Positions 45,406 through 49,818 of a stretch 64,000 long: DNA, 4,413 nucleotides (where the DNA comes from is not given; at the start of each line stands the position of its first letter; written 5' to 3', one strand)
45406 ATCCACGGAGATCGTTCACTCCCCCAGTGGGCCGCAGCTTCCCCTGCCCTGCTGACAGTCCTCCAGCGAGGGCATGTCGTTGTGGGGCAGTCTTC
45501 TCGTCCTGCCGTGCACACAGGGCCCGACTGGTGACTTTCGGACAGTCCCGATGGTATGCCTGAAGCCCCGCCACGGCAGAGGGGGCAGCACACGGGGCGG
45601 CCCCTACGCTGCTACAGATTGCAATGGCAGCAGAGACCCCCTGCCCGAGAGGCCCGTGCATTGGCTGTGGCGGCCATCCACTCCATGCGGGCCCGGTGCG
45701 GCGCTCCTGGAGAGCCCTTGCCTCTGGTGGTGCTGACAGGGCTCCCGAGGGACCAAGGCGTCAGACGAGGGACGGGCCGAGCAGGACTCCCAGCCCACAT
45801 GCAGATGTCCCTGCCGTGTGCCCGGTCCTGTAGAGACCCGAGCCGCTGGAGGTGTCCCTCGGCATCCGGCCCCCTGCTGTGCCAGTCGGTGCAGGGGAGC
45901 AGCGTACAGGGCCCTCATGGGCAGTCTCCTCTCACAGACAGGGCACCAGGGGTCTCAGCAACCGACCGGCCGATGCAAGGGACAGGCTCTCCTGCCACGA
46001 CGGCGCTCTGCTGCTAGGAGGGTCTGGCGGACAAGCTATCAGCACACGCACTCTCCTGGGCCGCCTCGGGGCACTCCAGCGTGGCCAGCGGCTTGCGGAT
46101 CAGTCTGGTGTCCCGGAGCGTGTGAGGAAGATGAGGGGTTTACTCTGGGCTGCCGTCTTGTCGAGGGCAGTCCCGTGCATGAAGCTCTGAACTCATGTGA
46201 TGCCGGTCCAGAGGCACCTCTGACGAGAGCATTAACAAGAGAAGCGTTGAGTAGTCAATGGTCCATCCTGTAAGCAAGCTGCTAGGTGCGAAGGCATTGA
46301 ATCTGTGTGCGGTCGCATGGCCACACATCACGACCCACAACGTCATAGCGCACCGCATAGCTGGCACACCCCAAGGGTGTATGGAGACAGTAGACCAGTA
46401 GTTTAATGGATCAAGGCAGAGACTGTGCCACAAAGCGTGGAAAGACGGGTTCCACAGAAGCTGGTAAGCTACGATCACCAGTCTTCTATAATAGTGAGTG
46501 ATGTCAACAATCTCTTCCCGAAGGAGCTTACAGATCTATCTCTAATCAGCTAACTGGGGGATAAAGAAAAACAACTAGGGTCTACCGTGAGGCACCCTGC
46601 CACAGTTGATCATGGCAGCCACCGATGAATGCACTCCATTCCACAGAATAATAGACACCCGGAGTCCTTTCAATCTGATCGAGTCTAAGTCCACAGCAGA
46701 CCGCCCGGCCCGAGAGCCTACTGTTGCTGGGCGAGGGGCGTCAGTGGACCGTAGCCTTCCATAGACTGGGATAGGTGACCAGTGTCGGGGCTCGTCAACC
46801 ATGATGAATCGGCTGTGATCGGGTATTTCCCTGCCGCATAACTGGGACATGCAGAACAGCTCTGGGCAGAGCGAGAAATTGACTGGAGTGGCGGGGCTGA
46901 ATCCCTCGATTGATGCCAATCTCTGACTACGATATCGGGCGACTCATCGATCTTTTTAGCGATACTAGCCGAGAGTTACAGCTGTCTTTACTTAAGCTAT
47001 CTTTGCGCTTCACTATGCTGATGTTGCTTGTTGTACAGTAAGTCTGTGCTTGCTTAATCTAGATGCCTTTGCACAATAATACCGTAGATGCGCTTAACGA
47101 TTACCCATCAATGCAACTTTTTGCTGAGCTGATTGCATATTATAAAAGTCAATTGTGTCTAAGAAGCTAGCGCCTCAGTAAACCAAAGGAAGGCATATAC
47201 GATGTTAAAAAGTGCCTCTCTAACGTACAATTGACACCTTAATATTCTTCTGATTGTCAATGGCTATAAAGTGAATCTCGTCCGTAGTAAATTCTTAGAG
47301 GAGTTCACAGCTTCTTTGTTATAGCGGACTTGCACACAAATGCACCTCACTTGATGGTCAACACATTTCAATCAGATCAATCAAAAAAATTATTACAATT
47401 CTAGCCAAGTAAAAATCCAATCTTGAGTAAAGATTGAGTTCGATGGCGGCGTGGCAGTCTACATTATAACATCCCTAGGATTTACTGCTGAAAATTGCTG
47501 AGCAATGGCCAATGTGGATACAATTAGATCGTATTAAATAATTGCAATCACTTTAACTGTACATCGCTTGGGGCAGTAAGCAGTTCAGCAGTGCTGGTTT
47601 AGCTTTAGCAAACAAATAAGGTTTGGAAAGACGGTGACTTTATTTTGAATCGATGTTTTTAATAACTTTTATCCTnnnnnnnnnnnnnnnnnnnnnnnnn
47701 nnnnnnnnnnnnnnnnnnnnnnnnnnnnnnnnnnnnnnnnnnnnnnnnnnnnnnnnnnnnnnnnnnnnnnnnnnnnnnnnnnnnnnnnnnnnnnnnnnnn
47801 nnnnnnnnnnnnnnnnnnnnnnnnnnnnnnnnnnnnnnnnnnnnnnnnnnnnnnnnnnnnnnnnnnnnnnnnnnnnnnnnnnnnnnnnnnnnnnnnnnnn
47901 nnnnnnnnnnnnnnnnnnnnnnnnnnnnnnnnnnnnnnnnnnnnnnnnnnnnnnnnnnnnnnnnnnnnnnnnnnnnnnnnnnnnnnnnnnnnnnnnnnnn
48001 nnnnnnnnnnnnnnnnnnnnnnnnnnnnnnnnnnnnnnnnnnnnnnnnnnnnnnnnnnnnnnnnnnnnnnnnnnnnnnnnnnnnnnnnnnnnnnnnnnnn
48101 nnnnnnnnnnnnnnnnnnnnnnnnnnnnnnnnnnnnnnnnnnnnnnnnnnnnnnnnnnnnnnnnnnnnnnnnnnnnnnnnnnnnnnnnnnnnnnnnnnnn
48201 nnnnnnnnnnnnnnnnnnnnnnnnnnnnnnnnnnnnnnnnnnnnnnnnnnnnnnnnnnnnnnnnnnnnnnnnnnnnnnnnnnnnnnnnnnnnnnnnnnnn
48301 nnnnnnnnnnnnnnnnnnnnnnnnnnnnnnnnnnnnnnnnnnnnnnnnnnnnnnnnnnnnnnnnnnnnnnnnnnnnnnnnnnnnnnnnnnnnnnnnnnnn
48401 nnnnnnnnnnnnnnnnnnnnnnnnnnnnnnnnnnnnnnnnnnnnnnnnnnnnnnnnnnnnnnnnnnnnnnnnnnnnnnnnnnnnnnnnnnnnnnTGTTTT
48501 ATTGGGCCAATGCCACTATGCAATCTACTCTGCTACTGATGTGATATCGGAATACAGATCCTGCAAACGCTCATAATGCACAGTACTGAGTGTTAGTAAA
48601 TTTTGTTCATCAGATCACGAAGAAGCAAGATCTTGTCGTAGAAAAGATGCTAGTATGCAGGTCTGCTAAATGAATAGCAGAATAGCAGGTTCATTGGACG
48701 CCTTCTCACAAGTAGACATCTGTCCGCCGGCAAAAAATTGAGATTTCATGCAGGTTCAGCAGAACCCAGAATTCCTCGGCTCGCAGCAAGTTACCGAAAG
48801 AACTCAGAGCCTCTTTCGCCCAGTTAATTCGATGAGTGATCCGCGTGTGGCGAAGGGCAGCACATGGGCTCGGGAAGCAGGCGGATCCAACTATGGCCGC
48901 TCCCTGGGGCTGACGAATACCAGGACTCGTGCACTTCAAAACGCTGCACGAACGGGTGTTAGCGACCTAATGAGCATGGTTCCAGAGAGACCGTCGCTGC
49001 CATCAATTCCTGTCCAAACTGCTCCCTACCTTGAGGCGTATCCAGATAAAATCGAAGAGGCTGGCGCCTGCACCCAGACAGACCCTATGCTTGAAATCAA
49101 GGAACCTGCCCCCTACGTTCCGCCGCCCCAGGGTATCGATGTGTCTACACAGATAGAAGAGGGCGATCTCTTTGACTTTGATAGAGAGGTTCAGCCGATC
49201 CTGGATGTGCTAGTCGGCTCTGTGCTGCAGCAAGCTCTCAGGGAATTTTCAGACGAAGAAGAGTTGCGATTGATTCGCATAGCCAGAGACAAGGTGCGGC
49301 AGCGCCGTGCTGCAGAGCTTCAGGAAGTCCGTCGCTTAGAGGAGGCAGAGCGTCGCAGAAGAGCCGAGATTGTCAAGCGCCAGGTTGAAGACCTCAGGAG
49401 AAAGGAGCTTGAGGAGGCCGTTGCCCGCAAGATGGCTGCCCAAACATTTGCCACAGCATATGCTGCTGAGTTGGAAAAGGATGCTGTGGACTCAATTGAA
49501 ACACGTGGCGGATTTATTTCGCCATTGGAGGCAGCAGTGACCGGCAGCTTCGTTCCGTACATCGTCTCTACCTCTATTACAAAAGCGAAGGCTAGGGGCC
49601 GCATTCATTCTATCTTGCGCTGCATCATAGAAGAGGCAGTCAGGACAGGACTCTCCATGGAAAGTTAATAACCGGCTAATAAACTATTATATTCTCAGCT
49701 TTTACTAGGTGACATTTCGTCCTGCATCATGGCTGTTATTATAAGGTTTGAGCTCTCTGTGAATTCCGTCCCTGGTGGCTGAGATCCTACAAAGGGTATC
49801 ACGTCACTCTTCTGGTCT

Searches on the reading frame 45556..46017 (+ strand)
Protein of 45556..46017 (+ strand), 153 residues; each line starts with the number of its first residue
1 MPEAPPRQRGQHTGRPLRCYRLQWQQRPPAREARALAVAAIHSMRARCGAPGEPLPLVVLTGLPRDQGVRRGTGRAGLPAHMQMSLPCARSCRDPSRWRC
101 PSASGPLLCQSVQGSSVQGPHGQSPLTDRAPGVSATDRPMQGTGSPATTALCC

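Call 26: search_protein_families(library=pfam, proteins=[window:45556-46017:+], max_evalue=0.001)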
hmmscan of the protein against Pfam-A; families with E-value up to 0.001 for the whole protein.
window:45556-46017:+ (153 aa): 0 families

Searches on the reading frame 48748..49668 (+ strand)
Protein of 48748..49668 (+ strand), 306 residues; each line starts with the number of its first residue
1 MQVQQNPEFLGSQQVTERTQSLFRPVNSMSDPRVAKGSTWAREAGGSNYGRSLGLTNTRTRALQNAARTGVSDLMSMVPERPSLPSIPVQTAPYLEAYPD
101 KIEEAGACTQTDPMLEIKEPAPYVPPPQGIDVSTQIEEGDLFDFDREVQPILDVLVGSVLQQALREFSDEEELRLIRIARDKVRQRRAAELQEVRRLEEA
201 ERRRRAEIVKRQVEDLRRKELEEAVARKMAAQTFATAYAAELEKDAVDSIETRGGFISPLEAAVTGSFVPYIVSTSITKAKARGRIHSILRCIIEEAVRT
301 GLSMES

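Call 26: search_protein_families(library=pfam, proteins=[window:48748-49668:+], max_evalue=0.001)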
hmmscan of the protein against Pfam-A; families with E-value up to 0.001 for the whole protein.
window:48748-49668:+ (306 aa): 1 family
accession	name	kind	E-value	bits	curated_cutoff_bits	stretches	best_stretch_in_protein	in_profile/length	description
PF06098.16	Radial_spoke_3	-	1.8e-73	247.2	26.4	1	85-304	7-226/229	Radial spoke protein 3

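Call 37: find_encoding_contigs(protein=window:48748-49668:+, flank=10000, max_places=8)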
Protein window:48748-49668:+ (306 aa): 23 contigs read that carry it; 3 places shown.
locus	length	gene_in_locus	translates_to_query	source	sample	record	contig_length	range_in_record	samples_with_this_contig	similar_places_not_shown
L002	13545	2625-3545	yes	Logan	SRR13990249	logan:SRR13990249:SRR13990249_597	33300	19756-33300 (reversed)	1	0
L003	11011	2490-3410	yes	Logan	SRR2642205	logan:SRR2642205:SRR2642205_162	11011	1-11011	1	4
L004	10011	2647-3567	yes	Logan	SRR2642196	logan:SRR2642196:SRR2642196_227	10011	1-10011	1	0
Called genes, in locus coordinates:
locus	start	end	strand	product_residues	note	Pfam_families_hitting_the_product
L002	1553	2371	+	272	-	-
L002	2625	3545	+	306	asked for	PF06098:Radial_spoke_3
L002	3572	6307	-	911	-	-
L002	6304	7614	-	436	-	-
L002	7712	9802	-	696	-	-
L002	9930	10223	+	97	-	PF01990:ATP-synt_F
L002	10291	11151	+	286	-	-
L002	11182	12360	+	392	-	PF00265:TK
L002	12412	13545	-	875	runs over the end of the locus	-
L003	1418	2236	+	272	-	-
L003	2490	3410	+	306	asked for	PF06098:Radial_spoke_3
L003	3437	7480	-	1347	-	-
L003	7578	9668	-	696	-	-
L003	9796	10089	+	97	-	PF01990:ATP-synt_F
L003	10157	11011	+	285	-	?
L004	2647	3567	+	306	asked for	PF06098:Radial_spoke_3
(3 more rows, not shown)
